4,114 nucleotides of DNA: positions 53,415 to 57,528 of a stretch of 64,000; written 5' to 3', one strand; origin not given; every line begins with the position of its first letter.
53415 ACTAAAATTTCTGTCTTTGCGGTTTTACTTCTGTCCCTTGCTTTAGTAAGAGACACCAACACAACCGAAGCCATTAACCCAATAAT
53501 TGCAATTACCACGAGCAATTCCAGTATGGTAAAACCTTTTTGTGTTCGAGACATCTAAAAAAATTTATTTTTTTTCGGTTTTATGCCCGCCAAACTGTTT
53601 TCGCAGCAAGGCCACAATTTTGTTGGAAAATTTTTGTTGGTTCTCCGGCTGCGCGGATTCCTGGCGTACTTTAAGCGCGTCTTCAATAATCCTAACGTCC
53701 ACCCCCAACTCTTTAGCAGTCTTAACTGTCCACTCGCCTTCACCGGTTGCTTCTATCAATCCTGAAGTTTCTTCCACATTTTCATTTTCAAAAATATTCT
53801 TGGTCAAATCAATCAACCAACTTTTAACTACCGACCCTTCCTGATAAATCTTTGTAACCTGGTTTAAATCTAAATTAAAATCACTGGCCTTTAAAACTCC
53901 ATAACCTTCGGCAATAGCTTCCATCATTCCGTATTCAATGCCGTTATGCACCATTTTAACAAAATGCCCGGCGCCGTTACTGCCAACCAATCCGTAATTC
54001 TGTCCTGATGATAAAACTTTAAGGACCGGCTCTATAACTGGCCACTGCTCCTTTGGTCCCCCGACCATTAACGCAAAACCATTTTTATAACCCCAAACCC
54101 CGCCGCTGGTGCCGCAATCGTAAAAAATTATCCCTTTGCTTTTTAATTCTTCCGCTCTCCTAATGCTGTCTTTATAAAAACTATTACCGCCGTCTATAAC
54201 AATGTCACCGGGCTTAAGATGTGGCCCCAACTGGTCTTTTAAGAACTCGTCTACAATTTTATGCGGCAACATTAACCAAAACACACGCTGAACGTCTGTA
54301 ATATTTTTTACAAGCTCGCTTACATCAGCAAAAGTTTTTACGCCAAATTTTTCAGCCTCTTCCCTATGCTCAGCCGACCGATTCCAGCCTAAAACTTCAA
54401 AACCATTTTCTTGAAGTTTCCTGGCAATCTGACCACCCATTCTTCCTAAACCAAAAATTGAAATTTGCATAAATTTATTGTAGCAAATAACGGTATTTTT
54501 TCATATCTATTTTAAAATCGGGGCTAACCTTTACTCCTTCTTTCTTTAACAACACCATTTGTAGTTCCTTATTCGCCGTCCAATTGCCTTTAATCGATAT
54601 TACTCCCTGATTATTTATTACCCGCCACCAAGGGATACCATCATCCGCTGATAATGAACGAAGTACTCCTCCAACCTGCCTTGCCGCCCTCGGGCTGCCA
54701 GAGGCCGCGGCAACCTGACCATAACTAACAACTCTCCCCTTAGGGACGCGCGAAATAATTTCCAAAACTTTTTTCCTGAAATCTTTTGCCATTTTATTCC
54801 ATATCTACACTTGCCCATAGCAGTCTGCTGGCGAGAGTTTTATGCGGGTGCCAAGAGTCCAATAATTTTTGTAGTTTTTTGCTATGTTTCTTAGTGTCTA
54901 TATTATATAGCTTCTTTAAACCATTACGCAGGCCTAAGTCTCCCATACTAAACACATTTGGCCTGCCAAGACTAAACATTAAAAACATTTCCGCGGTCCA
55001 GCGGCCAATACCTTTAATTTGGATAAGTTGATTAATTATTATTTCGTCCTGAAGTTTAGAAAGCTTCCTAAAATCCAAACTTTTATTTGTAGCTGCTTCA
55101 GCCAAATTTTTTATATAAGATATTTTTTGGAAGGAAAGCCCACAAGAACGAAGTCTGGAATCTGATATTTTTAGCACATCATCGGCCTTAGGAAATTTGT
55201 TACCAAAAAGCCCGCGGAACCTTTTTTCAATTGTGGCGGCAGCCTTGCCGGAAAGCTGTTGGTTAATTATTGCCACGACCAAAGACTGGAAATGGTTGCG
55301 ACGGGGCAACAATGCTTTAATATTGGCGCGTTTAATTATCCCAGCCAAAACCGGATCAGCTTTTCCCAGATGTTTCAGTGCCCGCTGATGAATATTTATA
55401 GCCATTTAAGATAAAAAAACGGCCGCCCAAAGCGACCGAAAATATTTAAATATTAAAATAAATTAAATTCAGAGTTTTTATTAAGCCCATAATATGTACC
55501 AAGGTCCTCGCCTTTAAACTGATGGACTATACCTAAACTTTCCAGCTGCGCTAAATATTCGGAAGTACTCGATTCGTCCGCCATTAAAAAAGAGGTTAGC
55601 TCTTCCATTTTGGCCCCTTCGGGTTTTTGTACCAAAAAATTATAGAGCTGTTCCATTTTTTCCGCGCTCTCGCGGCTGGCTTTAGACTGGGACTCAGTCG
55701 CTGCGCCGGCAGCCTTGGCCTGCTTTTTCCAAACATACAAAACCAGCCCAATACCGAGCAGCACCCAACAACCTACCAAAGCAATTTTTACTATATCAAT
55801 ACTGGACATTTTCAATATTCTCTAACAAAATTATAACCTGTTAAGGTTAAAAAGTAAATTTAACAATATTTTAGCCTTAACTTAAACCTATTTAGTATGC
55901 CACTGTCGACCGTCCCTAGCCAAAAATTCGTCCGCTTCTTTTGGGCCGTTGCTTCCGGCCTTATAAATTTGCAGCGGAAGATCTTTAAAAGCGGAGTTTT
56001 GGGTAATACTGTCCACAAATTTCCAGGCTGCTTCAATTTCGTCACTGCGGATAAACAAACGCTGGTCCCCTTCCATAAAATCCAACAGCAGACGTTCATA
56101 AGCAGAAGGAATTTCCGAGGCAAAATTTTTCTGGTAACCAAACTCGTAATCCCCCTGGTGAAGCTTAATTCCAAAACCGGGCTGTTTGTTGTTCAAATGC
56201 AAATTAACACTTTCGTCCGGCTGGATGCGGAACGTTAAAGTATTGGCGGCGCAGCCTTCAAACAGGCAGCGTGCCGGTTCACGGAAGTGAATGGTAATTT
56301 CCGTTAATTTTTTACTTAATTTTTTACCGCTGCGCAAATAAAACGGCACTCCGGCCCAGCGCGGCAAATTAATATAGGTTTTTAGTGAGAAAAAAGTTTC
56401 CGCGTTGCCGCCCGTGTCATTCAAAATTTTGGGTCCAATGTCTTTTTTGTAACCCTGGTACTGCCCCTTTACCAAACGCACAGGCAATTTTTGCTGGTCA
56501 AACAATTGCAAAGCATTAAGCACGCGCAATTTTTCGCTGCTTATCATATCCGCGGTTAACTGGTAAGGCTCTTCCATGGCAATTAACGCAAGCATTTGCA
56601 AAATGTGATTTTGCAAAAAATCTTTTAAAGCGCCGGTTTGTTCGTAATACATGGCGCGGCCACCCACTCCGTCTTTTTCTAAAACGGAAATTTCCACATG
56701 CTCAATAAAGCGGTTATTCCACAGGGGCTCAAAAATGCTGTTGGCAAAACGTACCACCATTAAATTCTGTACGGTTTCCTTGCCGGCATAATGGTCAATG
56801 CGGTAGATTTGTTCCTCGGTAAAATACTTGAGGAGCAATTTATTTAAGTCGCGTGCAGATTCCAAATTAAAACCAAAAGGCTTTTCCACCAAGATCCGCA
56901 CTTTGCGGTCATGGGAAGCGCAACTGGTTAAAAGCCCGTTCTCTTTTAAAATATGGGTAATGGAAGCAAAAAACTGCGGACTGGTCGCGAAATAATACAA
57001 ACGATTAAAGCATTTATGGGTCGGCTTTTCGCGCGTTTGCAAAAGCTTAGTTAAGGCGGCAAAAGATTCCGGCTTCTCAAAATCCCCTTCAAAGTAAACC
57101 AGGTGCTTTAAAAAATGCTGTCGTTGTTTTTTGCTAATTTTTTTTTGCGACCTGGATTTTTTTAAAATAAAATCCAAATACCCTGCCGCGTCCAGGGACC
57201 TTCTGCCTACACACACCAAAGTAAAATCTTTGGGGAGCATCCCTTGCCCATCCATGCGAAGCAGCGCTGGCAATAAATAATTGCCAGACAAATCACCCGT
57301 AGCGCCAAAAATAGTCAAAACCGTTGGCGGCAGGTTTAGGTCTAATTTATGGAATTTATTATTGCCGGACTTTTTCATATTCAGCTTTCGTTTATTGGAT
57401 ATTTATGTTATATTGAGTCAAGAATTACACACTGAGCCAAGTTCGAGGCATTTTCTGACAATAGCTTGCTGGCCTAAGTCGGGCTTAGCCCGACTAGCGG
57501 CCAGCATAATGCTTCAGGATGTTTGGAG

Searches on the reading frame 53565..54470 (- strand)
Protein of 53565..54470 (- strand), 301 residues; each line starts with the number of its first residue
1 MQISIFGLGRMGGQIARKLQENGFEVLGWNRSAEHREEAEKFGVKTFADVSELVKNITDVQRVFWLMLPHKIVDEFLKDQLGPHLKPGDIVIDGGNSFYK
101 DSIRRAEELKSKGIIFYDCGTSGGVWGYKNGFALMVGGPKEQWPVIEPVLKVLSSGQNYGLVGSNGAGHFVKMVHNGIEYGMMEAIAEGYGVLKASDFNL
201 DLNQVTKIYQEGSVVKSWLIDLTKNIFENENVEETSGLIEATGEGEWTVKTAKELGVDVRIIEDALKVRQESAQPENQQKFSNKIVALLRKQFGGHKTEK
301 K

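Call 13: search_protein_families(library=pfam, proteins=[window:53565-54470:-], max_evalue=0.01)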
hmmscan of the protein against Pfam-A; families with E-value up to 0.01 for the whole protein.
window:53565-54470:- (301 aa): 12 families
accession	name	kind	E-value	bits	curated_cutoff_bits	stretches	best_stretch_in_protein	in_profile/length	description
PF03446.21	NAD_binding_2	-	1.3e-36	126.5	21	1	2-155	1-154/161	NAD binding domain of 6-phosphogluconate dehydrogenase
PF00393.24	6PGD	-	1.9e-24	87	27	1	168-286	1-127/290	6-phosphogluconate dehydrogenase, C-terminal domain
PF02826.25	2-Hacid_dh_C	-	1.4e-07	31.5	25.1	1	2-56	38-91/178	D-isomer specific 2-hydroxyacid dehydrogenase, NAD binding domain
PF03807.23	F420_oxidored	-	7.3e-07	30.1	21.6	1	3-94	2-91/94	NADP oxidoreductase coenzyme F420-dependent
PF07991.19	KARI_N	-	3.1e-05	24.1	20.6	1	2-91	6-91/165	Acetohydroxy acid isomeroreductase, NADPH-binding domain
PF02558.23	ApbA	-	0.00022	21.3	22.2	1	3-46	1-43/150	Ketopantoate reductase PanE/ApbA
PF02254.24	TrkA_N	-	0.00051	20.8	23.8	1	4-47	2-45/116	TrkA-N domain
PF14833.11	NAD_binding_11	-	0.00056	20.6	30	1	166-276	1-109/122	NAD-binding of NADP-dependent 3-hydroxyisobutyrate dehydrogenase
PF02153.23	PDH_N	-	0.0013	18.7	26.5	1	15-95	1-79/154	Prephenate dehydrogenase, nucleotide-binding domain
PF01210.29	NAD_Gly3P_dh_N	-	0.0027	18.1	23.1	1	2-39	1-38/158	NAD-dependent glycerol-3-phosphate dehydrogenase N-terminus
PF01488.26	Shikimate_DH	-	0.004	17.7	24.3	1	2-61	14-77/138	Shikimate / quinate 5-dehydrogenase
PF00107.32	ADH_zinc_N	-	0.0087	16.5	31.8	0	7-58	1-51/129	Zinc-binding dehydrogenase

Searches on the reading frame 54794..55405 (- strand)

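Call 13: search_protein_families(library=pfam, proteins=[window:54794-55405:-], max_evalue=0.01)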
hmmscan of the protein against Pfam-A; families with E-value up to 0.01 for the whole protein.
window:54794-55405:- (203 aa): 1 family
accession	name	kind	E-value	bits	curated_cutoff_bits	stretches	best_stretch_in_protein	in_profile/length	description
PF00730.31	HhH-GPD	-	1.1e-18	68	26.2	1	43-185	1-105/108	HhH-GPD superfamily base excision DNA repair protein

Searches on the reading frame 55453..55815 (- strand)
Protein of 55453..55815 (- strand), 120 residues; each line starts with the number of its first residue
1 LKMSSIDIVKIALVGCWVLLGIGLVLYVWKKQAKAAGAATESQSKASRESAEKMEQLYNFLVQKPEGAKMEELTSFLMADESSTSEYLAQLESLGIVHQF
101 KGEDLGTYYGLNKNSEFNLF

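Call 13: search_protein_families(library=pfam, proteins=[window:55453-55815:-], max_evalue=0.01)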
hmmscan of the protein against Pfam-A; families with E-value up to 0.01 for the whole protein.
window:55453-55815:- (120 aa): 1 family
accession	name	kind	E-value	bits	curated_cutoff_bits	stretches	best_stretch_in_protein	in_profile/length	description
PF22979.2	HTH_69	-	0.0032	17.8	27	1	65-101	24-60/69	Winged helix-turn-helix domain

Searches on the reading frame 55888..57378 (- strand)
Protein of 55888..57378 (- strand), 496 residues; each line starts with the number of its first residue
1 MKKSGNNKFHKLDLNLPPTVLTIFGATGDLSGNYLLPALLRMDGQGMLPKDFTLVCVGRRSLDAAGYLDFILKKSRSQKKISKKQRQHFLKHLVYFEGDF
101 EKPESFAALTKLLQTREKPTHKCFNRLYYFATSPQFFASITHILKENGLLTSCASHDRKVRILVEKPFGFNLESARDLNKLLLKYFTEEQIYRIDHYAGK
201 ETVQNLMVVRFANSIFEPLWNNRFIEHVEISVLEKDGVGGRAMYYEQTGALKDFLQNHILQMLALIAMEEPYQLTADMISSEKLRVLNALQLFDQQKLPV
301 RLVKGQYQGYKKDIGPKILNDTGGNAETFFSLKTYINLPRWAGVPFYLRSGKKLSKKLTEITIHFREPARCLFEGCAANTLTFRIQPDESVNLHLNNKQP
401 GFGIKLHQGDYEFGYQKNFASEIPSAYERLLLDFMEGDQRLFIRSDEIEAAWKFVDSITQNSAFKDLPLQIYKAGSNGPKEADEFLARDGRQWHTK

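Call 13: search_protein_families(library=pfam, proteins=[window:55888-57378:-], max_evalue=0.01)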
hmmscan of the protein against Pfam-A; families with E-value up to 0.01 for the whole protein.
window:55888-57378:- (496 aa): 2 families
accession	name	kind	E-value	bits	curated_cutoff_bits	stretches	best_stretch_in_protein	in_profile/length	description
PF02781.21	G6PD_C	-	1.3e-98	330.2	27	1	207-494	1-296/296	Glucose-6-phosphate dehydrogenase, C-terminal domain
PF00479.28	G6PD_N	-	3e-52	178.4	22.1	1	23-205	2-183/183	Glucose-6-phosphate dehydrogenase, NAD binding domain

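Call 46: find_homologous_proteins(query=window:55888-57378:-, max_evalue=1e-50)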
Query window:55888-57378:- (496 aa): 8000 proteins with E <= 1e-50 among 8000 candidates; the best 120 are listed.
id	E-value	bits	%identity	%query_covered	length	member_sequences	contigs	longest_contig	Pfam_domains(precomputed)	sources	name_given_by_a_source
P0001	0.0e+0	1138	100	100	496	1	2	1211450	PF02781.22,PF00479.29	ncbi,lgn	-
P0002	9.0e-240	815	72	98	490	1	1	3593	PF02781.22,PF00479.29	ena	-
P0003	5.8e-239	812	73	98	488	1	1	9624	PF02781.22,PF00479.29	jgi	jgi:glucose-6-phosphate 1-dehydrogenase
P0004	4.0e-238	809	70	100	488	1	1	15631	PF02781.22,PF00479.29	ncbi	-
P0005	1.2e-236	804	72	98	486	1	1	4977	PF02781.22,PF00479.29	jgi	jgi:glucose-6-phosphate 1-dehydrogenase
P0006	1.5e-236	804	70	100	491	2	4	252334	PF02781.22,PF00479.29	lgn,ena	-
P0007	1.0e-234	798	71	97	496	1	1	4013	PF02781.22,PF00479.29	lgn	-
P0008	1.8e-234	797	69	99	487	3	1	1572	PF02781.22,PF00479.29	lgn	-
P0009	2.7e-233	793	69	98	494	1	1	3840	PF02781.22,PF00479.29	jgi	jgi:glucose-6-phosphate 1-dehydrogenase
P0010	4.4e-233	793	70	99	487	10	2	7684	PF02781.22,PF00479.29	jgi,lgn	jgi:glucose-6-phosphate 1-dehydrogenase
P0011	9.3e-233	792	69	100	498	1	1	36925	PF02781.22,PF00479.29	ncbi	-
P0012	7.5e-232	789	70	98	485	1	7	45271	PF02781.22,PF00479.29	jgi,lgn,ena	-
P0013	8.6e-232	788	69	100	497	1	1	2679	PF02781.22,PF00479.29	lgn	-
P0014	9.8e-232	788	71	97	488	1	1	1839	PF02781.22,PF00479.29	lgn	-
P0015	1.1e-231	788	70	100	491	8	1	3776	PF02781.22,PF00479.29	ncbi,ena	ncbi:MAG: glucose-6-phosphate dehydrogenase [Patescibacteria group bacterium]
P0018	4.5e-231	786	70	98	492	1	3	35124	PF02781.22,PF00479.29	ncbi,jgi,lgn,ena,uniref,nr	ncbi:MAG: glucose-6-phosphate dehydrogenase [Candidatus Doudnabacteria bacterium CG10_big_fil_rev_8_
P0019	5.5e-231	786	69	100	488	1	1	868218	PF02781.22,PF00479.29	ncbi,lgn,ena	-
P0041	2.7e-227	774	69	98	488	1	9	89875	PF02781.22,PF00479.29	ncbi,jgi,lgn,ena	-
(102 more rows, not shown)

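Call 47: find_encoding_contigs(protein=P0001, flank=2500, max_places=3)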
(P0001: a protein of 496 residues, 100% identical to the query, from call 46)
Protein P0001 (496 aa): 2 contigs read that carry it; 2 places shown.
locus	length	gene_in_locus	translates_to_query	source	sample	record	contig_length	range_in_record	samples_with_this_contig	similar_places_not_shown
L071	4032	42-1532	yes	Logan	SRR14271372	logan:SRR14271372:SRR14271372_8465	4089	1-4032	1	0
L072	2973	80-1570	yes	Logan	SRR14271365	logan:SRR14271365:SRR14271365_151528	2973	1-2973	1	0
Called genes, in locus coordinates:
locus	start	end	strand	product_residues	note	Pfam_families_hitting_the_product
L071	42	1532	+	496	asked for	PF00479:G6PD_N, PF02781:G6PD_C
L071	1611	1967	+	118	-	-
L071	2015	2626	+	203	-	PF00730:HhH-GPD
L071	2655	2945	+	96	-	PF01035:DNA_binding_1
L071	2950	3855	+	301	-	PF02826:2-Hacid_dh_C (weak), PF03446:NAD_binding_2, PF03807:F420_oxidored (weak), PF00393:6PGD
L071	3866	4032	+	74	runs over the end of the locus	?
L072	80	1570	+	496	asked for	PF00479:G6PD_N, PF02781:G6PD_C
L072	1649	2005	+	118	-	-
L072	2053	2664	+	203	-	PF00730:HhH-GPD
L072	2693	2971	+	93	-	?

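Call 48: find_encoding_contigs(protein=P0006, flank=2500, max_places=2)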
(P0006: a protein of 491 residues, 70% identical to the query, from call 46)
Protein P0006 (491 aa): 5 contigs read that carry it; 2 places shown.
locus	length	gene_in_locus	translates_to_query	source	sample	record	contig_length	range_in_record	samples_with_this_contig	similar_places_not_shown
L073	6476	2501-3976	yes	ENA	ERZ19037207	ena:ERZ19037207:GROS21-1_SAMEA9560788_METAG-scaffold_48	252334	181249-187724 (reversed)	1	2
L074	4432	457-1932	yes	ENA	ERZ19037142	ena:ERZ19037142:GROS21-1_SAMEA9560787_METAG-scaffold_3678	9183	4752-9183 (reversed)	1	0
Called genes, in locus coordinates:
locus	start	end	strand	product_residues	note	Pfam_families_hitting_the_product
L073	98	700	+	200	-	-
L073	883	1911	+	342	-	PF01594:AI-2E_transport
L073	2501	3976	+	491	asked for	PF00479:G6PD_N, PF02781:G6PD_C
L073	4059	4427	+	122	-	PF13366:PDDEXK_3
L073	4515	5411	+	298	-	PF03446:NAD_binding_2, PF00393:6PGD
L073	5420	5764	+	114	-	PF00892:EamA (faint)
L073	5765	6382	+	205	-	-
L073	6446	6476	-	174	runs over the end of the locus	-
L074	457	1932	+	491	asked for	PF00479:G6PD_N, PF02781:G6PD_C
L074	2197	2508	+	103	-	PF13366:PDDEXK_3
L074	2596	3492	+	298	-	PF03446:NAD_binding_2, PF00393:6PGD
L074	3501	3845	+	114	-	PF00892:EamA (faint)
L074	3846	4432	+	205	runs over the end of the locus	-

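Call 49: find_encoding_contigs(protein=P0019, flank=2500, max_places=2)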
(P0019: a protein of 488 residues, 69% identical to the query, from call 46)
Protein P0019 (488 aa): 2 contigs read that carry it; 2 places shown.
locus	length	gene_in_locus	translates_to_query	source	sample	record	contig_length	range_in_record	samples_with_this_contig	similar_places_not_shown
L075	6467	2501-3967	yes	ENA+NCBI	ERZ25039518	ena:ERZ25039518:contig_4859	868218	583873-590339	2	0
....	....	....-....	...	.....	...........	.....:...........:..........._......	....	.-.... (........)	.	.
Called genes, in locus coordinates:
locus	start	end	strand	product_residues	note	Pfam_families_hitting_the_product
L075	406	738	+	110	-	-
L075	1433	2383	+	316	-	PF01594:AI-2E_transport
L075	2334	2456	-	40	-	-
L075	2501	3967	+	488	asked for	PF00479:G6PD_N, PF02781:G6PD_C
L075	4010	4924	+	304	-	PF02826:2-Hacid_dh_C (weak), PF03446:NAD_binding_2, PF00393:6PGD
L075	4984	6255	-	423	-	PF13439:Glyco_transf_4, PF13477:Glyco_trans_4_2, PF13579:Glyco_trans_4_4, PF00534:Glycos_transf_1, PF13692:Glyco_trans_1_4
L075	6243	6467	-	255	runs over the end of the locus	-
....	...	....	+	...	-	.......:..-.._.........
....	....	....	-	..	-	-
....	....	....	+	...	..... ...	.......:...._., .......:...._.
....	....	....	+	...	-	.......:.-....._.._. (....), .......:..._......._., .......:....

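Call 60: find_encoding_contigs(protein=P0018, flank=2000, max_places=1)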
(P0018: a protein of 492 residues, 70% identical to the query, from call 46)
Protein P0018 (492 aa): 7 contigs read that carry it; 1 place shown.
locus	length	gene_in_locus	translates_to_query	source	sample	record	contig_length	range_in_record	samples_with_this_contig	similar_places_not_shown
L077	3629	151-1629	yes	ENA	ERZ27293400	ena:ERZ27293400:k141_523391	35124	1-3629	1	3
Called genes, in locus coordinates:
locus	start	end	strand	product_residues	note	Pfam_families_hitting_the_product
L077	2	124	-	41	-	?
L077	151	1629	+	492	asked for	PF00479:G6PD_N, PF02781:G6PD_C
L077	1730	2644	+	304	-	PF02826:2-Hacid_dh_C (weak), PF03446:NAD_binding_2, PF00393:6PGD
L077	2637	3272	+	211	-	-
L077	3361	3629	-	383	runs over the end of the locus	PF13439:Glyco_transf_4, PF13477:Glyco_trans_4_2 (weak), PF13579:Glyco_trans_4_4 (weak), PF00534:Glycos_transf_1, PF13692:Glyco_trans_1_4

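Call 61: find_encoding_contigs(protein=P0004, flank=2000, max_places=1)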
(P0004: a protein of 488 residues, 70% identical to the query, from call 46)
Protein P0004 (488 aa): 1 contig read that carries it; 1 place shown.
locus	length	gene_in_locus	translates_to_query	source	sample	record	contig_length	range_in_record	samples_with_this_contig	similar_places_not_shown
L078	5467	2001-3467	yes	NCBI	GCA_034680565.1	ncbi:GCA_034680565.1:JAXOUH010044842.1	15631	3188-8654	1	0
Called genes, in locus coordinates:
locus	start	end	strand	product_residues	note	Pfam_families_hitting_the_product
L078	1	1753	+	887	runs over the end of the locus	PF00690:Cation_ATPase_N, PF00122:E1-E2_ATPase, PF00702:Hydrolase, PF13246:Cation_ATPase, PF00689:Cation_ATPase_C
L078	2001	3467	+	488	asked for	PF00479:G6PD_N, PF02781:G6PD_C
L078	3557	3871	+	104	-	-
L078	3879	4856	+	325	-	-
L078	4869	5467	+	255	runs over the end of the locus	PF01209:Ubie_methyltran, PF02353:CMAS (weak), PF13489:Methyltransf_23, PF05175:MTS, PF08241:Methyltransf_11, PF08242:Methyltransf_12, PF13649:Methyltransf_25, PF13847:Methyltransf_31, +2 more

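Call 62: find_encoding_contigs(protein=P0011, flank=2000, max_places=1)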
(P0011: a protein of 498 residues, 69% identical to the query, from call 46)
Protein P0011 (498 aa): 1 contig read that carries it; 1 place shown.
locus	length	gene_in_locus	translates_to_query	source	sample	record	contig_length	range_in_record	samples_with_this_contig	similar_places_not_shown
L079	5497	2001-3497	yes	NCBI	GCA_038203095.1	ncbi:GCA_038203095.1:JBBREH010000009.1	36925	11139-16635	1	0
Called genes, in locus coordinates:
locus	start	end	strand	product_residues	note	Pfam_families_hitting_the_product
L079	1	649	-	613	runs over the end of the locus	PF00009:GTP_EFTU, PF01926:MMR_HSR1, PF03144:GTP_EFTU_D2, PF22042:EF-G_D2, PF00679:EFG_C, PF21018:BipA_C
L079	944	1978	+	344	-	PF01594:AI-2E_transport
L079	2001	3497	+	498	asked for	PF00479:G6PD_N, PF02781:G6PD_C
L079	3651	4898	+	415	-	-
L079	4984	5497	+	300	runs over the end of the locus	PF02826:2-Hacid_dh_C (weak), PF03446:NAD_binding_2, PF00393:6PGD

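Call 63: find_encoding_contigs(protein=P0041, flank=2000, max_places=1)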
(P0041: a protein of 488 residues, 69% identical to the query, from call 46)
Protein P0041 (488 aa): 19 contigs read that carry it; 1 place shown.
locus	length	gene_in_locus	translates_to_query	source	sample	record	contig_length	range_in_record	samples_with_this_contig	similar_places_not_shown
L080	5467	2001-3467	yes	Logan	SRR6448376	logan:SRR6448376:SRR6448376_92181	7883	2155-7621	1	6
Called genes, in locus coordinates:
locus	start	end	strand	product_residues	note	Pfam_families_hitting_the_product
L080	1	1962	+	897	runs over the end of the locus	PF00690:Cation_ATPase_N, PF00122:E1-E2_ATPase, PF00702:Hydrolase, PF13246:Cation_ATPase, PF00689:Cation_ATPase_C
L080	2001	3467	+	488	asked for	PF00479:G6PD_N, PF02781:G6PD_C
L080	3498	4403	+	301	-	PF03446:NAD_binding_2, PF03807:F420_oxidored (weak), PF00393:6PGD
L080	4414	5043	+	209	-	-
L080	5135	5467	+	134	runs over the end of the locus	-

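Call 65: list_cluster_members(proteins=[P0001])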
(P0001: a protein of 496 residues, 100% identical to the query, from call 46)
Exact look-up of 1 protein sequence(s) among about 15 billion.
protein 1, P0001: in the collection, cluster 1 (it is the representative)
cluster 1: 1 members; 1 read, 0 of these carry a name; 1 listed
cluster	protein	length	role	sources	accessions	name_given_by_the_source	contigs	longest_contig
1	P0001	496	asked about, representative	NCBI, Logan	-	-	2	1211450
